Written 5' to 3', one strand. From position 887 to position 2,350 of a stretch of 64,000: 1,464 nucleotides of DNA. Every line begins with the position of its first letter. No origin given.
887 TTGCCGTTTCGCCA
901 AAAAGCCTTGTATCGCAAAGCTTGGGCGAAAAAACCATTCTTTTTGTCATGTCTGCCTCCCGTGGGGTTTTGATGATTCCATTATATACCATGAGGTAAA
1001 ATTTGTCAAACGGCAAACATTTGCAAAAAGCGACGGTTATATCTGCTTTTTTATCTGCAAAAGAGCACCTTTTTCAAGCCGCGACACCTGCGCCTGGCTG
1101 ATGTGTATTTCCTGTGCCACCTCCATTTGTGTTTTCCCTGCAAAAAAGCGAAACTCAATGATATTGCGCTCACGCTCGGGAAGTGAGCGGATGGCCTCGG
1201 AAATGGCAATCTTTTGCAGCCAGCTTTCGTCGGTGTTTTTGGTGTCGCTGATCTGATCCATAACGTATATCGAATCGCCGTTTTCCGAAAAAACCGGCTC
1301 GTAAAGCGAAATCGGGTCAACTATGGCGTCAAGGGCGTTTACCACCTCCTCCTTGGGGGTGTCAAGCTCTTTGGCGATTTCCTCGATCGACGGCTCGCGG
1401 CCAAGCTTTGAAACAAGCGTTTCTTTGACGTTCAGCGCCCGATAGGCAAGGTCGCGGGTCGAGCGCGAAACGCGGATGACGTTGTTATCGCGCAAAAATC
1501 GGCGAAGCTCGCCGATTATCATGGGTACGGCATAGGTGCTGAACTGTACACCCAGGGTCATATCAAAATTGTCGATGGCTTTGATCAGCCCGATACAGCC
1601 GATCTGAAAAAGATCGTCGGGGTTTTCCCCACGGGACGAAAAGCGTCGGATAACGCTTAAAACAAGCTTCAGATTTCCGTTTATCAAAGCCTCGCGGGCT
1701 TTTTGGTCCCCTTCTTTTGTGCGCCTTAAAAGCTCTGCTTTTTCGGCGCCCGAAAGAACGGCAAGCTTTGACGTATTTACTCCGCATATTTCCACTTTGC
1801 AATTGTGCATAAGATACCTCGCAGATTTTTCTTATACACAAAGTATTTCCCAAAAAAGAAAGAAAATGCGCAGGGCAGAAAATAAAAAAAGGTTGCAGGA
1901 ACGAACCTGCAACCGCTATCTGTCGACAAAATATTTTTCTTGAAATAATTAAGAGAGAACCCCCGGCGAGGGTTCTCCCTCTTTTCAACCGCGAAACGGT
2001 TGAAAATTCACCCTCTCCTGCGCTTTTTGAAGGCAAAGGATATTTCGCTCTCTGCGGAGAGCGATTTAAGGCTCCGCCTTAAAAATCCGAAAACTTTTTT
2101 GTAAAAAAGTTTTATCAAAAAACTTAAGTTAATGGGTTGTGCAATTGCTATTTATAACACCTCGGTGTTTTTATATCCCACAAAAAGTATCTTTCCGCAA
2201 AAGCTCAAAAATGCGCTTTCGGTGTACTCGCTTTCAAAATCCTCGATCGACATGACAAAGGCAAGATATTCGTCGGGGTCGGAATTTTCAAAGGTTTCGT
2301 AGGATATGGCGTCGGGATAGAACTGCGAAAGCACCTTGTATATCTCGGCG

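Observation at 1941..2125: Structure-preserving stem replacement between copies of module II points to selection on folding rather than sequence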

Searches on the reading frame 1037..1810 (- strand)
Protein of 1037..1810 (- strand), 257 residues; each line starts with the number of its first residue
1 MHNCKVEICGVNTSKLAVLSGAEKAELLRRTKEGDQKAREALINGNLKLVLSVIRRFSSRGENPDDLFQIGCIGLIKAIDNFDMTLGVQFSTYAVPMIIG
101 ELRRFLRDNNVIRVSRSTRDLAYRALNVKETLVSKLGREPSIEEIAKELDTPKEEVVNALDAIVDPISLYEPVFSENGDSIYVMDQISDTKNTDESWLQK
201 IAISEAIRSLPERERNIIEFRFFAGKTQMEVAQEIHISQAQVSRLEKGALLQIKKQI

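Call 31: search_protein_families(library=pfam, proteins=[window:1037-1810:-])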
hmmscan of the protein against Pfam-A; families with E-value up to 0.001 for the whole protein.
window:1037-1810:- (257 aa): 7 families
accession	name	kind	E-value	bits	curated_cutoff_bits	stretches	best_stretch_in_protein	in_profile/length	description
PF04542.20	Sigma70_r2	-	7.1e-18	64.6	24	1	42-110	1-69/71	Sigma-70 region 2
PF04545.22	Sigma70_r4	-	1.4e-15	57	24.1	1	206-255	1-50/50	Sigma-70, region 4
PF04539.22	Sigma70_r3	-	1.1e-12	48.3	25.3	1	124-178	5-60/78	Sigma-70 region 3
PF08281.18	Sigma70_r4_2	-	2.1e-08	34.1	25.7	1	202-242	3-43/54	Sigma-70, region 4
PF07638.17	Sigma70_ECF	-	0.00013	22.3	21.1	0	205-244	131-170/185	ECF sigma factor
PF13560.12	HTH_31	-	0.00028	21.6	27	0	224-249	13-38/64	Helix-turn-helix domain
PF01381.28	HTH_3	-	0.00051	20.5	23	0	225-248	9-32/55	Helix-turn-helix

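Call 32: find_encoding_contigs(protein=window:1037-1810:-, flank=3000, max_places=8)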
Protein window:1037-1810:- (257 aa): 6 contigs read that carry it; 4 places shown.
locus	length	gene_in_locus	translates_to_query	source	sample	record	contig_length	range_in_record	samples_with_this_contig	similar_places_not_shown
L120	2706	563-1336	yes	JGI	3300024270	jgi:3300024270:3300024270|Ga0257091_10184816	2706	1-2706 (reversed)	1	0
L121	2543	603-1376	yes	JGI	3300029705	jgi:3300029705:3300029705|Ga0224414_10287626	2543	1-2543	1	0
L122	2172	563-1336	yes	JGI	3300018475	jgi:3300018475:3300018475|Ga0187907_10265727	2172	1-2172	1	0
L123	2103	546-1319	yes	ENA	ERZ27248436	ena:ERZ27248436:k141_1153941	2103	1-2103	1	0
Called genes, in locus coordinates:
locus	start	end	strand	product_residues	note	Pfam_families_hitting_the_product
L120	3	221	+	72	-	?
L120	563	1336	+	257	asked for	PF04542:Sigma70_r2, PF04539:Sigma70_r3, PF08281:Sigma70_r4_2 (weak), PF04545:Sigma70_r4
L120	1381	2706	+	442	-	?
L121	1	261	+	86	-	?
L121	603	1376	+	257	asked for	PF04542:Sigma70_r2, PF04539:Sigma70_r3, PF08281:Sigma70_r4_2 (weak), PF04545:Sigma70_r4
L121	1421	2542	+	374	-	?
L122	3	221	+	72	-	?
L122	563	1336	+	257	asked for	PF04542:Sigma70_r2, PF04539:Sigma70_r3, PF08281:Sigma70_r4_2 (weak), PF04545:Sigma70_r4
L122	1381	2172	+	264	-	?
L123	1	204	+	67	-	?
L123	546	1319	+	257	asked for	PF04542:Sigma70_r2, PF04539:Sigma70_r3, PF08281:Sigma70_r4_2 (weak), PF04545:Sigma70_r4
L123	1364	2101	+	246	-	?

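Call 38: find_homologous_proteins(query=window:1037-1810:-, max_evalue=1e-60)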
Query window:1037-1810:- (257 aa): 7998 proteins with E <= 1e-60 among 8000 candidates; the best 120 are listed.
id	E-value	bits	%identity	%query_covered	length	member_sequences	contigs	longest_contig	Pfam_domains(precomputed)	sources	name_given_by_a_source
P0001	5.8e-156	535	96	100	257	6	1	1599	PF07638.18,PF04545.23,PF04542.21,PF08281.19,PF04539.23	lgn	-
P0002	6.6e-156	535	97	100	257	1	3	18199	PF04545.23,PF04542.21,PF08281.19,PF04539.23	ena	-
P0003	1.6e-155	533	96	100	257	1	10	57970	PF04545.23,PF04542.21,PF08281.19,PF04539.23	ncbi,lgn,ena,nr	ncbi:MAG: RNA polymerase sporulation sigma factor SigG [Clostridia bacterium]|nr:RNA polymerase spor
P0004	4.3e-155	532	96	100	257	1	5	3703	PF04545.23,PF04542.21,PF08281.19,PF04539.23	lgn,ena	-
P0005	5.1e-155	532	96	100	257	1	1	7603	PF04545.23,PF04542.21,PF08281.19,PF04539.23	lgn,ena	-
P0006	1.0e-154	531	96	100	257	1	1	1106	PF04545.23,PF04542.21,PF08281.19,PF04539.23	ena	-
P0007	5.1e-145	499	89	100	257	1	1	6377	PF07638.18,PF04545.23,PF04542.21,PF08281.19,PF04539.23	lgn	-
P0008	2.8e-144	497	90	100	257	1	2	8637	PF04545.23,PF04542.21,PF08281.19,PF04539.23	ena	-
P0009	3.6e-144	496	89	100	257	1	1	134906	PF07638.18,PF04545.23,PF04542.21,PF08281.19,PF04539.23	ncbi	-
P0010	3.9e-144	496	89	100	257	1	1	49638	PF07638.18,PF04545.23,PF04542.21,PF08281.19,PF04539.23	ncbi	-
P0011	3.9e-143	493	90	100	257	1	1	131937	PF07638.18,PF04545.23,PF04542.21,PF08281.19,PF04539.23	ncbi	-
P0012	3.9e-143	493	89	100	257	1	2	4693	PF07638.18,PF04545.23,PF04542.21,PF08281.19,PF04539.23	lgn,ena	-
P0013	9.2e-143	492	89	100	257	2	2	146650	PF04545.23,PF04542.21,PF08281.19,PF04539.23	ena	-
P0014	4.8e-142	489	88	100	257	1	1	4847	PF07638.18,PF04545.23,PF04542.21,PF08281.19,PF04539.23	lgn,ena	-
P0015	9.1e-142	488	88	100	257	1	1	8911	PF07638.18,PF04545.23,PF04542.21,PF08281.19,PF04539.23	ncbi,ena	-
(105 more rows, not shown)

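Call 39: find_encoding_contigs(protein=P0003, flank=2500, max_places=3)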
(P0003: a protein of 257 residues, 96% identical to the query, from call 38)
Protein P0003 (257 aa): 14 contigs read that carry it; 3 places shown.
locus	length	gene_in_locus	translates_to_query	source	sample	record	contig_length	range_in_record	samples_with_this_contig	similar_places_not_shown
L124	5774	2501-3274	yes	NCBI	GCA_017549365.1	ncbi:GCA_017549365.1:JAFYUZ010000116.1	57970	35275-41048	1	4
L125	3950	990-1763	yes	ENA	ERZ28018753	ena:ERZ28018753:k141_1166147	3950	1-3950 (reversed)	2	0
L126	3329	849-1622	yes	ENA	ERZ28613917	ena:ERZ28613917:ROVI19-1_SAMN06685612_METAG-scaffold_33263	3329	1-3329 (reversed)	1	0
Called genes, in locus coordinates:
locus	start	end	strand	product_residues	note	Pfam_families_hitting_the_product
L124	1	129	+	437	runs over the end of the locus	PF14903:WG_beta_rep (faint)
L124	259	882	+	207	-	PF04542:Sigma70_r2, PF08281:Sigma70_r4_2, PF04545:Sigma70_r4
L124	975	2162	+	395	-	-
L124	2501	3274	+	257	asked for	PF04542:Sigma70_r2, PF04539:Sigma70_r3, PF08281:Sigma70_r4_2, PF04545:Sigma70_r4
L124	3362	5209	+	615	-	PF07944:Beta-AFase-like_GH127_cat, PF07470:Glyco_hydro_88 (faint)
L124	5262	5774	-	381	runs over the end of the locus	PF00144:Beta-lactamase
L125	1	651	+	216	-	?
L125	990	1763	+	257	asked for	PF04542:Sigma70_r2, PF04539:Sigma70_r3, PF08281:Sigma70_r4_2, PF04545:Sigma70_r4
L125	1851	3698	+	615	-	PF07944:Beta-AFase-like_GH127_cat, PF07470:Glyco_hydro_88 (faint)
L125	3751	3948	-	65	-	?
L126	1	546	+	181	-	?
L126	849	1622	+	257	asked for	PF04542:Sigma70_r2, PF04539:Sigma70_r3, PF08281:Sigma70_r4_2, PF04545:Sigma70_r4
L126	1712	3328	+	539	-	?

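Call 40: find_encoding_contigs(protein=P0009, flank=2500, max_places=2)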
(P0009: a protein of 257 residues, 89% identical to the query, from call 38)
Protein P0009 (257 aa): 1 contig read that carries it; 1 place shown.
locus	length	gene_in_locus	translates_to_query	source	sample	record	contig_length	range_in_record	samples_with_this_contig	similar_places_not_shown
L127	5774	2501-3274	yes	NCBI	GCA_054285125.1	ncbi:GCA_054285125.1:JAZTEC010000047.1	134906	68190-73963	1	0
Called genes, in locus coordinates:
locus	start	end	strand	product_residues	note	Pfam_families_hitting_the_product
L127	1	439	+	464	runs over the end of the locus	PF14903:WG_beta_rep (faint)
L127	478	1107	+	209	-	PF04542:Sigma70_r2, PF08281:Sigma70_r4_2, PF04545:Sigma70_r4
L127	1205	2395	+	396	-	-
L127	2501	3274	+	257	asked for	PF07638:Sigma70_ECF (faint), PF04542:Sigma70_r2, PF04539:Sigma70_r3, PF08281:Sigma70_r4_2 (weak), PF04545:Sigma70_r4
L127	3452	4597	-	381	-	PF00144:Beta-lactamase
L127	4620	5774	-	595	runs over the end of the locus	PF01266:DAO (faint), PF03486:HI0933_like (weak), PF12831:FAD_oxidored, PF13450:NAD_binding_8 (weak)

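Call 41: find_encoding_contigs(protein=P0011, flank=2500, max_places=2)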
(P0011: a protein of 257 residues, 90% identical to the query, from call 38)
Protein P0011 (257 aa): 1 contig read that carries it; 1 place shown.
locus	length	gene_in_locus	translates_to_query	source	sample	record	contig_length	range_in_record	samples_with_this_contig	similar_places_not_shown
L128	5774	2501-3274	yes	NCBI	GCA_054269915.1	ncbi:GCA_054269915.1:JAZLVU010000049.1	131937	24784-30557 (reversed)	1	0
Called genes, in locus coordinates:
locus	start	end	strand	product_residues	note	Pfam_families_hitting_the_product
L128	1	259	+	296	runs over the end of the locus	PF00701:DHDPS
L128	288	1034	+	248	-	PF01113:DapB_N, PF05173:DapB_C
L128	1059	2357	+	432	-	PF00278:Orn_DAP_Arg_deC, PF02784:Orn_Arg_deC_N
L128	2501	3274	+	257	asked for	PF07638:Sigma70_ECF (faint), PF04542:Sigma70_r2, PF04539:Sigma70_r3, PF08281:Sigma70_r4_2 (weak), PF04545:Sigma70_r4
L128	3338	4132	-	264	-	PF04951:Peptidase_M55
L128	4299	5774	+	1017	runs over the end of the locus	PF17132:Glyco_hydro_106 (weak)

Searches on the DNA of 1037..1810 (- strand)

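Call 63: search_with_rna_model(model_id=R1, sources=[L124, L125, L126, L127, L128, L129, L130, L131, L100, L101, L102, L103, L104, L105, L106, L107, L108, L109, L110, L111, L112, L113, L114, L115, L116, L117, L118, L119], max_evalue=0.01)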
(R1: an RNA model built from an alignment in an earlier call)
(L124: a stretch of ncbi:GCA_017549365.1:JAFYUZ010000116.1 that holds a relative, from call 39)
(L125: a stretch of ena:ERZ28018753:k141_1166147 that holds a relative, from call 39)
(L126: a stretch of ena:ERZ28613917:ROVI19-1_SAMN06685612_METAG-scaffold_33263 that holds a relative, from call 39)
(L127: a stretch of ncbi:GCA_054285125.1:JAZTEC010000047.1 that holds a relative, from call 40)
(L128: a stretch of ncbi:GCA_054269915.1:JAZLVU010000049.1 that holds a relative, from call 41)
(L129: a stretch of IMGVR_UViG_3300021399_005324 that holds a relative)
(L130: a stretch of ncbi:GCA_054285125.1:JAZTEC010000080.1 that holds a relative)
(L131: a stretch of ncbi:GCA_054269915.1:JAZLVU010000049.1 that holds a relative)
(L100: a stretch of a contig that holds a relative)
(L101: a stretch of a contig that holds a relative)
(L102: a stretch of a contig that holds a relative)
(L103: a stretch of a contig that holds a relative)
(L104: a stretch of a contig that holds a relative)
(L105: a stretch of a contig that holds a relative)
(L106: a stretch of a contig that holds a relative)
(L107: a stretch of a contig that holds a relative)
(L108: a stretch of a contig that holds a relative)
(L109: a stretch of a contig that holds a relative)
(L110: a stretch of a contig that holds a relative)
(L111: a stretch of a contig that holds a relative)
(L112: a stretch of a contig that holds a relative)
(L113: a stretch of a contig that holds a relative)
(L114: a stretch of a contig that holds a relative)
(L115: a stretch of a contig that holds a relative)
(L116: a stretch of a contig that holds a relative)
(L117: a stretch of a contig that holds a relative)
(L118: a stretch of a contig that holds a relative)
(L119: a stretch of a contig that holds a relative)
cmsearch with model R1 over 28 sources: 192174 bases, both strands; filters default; matches with E-value up to 0.01: 41.
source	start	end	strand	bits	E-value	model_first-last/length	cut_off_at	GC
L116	2438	2518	+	103.3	4.7e-28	1-81/81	no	0.48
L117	1752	1832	-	101.7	1.5e-27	1-81/81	no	0.51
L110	5279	5359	-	98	1.9e-26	1-81/81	no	0.56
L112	7362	7444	+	94.8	1.8e-25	1-81/81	no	0.57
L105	5580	5663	+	87.8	2.2e-23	1-81/81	no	0.56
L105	5051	5134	-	87.4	2.8e-23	1-81/81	no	0.57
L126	642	722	+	87.1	3.6e-23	1-81/81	no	0.51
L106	1114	1207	-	86.1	7.2e-23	1-81/81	no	0.46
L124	2189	2273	-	81.9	1.3e-21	1-81/81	no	0.34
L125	678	762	-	81.9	1.3e-21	1-81/81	no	0.34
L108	3526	3602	-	79.2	8.2e-21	2-81/81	5'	0.57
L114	7713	7795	-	78.4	1.4e-20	1-81/81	no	0.43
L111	3235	3314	+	77.5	2.7e-20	1-81/81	no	0.54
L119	168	242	+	74.8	1.8e-19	1-81/81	no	0.56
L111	2664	2745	-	73.6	3.9e-19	1-81/81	no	0.56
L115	5277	5350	-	72.1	1.2e-18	1-81/81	no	0.5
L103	7077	7202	+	65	1.5e-16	1-81/81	no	0.44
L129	2438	2550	-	64.5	2.2e-16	1-81/81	no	0.53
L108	2255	2330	+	63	6e-16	1-81/81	no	0.61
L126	587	671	-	62.8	7.2e-16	1-81/81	no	0.34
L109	746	823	-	60.6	3.2e-15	1-81/81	no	0.64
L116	4594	4671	-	59.5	7e-15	1-81/81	no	0.47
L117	1960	2036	+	53.5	4.2e-13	1-81/81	no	0.47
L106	4832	4906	+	52.3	1e-12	1-81/81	no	0.53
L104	154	228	+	51.1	2.2e-12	1-81/81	no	0.63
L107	6323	6406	-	50.2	4.2e-12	1-81/81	no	0.58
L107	6962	7045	+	49.9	5.3e-12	1-81/81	no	0.6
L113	2172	2236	-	49.4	7.5e-12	1-81/81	no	0.49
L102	2868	2938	+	48.5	1.4e-11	1-81/81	no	0.61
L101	4081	4169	+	46.7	4.8e-11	1-81/81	no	0.58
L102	2206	2294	-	46.7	4.8e-11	1-81/81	no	0.58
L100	240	321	+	43.2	5.4e-10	1-81/81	no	0.65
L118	174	235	-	39.9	5.3e-09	1-81/81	no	0.58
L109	1519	1600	+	32.2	1.1e-06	1-81/81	no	0.61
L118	94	171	-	29.2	8.6e-06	1-81/81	no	0.62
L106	1178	1245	+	22.2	0.001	1-81/81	no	0.46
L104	105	183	-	20.3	0.0041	1-81/81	no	0.47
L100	211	264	-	20.1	0.0046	6-76/81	no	0.65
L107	6377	6446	+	19.9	0.0052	1-81/81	no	0.41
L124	2244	2310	+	19.6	0.0067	1-81/81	no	0.42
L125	733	799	+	19.6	0.0067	1-81/81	no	0.42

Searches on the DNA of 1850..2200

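Call 16: search_rna_families(source=window, start=1850, end=2200, threshold=evalue, max_evalue=10, show_alignments=2)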
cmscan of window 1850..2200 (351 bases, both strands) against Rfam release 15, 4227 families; matches with E-value up to 10: 10.
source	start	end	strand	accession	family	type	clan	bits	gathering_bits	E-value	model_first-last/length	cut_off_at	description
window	1878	1986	-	RF00558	L20_leader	Cis-reg; leader;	-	21.3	58.7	0.058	1-127/127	no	Ribosomal protein L20 leader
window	1954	2006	-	RF02790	sodF_sRNA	Gene; sRNA;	-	17.6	46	1.9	1-90/90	no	sodF sRNA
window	2036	2153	-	RF01220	snoR104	Gene; snRNA; snoRNA; HACA-box;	-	15.8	40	3.3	1-118/118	no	Small nucleolar RNA snoR104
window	1877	1932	-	RF01813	rdlD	Gene; antitoxin;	-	15.6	50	1.5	1-66/66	no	rdlD antitoxin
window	1885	1935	-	RF01388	isrD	Gene; sRNA;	-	14.8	37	2.2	1-51/51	no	isrD Hfq binding RNA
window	2082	2170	-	RF00300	snoZ221_snoR21b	Gene; snRNA; snoRNA; CD-box;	-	14.2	44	3.4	1-91/91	no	Small nucleolar RNA Z221/R21b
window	2018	2157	+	RF03098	RAGATH-22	Gene; sRNA;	-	13.9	120.3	3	1-166/166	no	RAGATH-22 RNA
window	1918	1990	-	RF03071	Sodium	Cis-reg; riboswitch;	-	13.3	40.5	2.7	1-55/55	no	Na+ riboswitch aptamer (DUF1646)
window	1933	2007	-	RF02621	BSnc120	Gene; sRNA;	-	13.2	114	6.6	1-88/88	no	Brucella sRNA 120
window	1881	1916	-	RF01461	rli24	Gene; sRNA;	-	12.6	100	9.3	1-158/158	no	Listeria sRNA rli22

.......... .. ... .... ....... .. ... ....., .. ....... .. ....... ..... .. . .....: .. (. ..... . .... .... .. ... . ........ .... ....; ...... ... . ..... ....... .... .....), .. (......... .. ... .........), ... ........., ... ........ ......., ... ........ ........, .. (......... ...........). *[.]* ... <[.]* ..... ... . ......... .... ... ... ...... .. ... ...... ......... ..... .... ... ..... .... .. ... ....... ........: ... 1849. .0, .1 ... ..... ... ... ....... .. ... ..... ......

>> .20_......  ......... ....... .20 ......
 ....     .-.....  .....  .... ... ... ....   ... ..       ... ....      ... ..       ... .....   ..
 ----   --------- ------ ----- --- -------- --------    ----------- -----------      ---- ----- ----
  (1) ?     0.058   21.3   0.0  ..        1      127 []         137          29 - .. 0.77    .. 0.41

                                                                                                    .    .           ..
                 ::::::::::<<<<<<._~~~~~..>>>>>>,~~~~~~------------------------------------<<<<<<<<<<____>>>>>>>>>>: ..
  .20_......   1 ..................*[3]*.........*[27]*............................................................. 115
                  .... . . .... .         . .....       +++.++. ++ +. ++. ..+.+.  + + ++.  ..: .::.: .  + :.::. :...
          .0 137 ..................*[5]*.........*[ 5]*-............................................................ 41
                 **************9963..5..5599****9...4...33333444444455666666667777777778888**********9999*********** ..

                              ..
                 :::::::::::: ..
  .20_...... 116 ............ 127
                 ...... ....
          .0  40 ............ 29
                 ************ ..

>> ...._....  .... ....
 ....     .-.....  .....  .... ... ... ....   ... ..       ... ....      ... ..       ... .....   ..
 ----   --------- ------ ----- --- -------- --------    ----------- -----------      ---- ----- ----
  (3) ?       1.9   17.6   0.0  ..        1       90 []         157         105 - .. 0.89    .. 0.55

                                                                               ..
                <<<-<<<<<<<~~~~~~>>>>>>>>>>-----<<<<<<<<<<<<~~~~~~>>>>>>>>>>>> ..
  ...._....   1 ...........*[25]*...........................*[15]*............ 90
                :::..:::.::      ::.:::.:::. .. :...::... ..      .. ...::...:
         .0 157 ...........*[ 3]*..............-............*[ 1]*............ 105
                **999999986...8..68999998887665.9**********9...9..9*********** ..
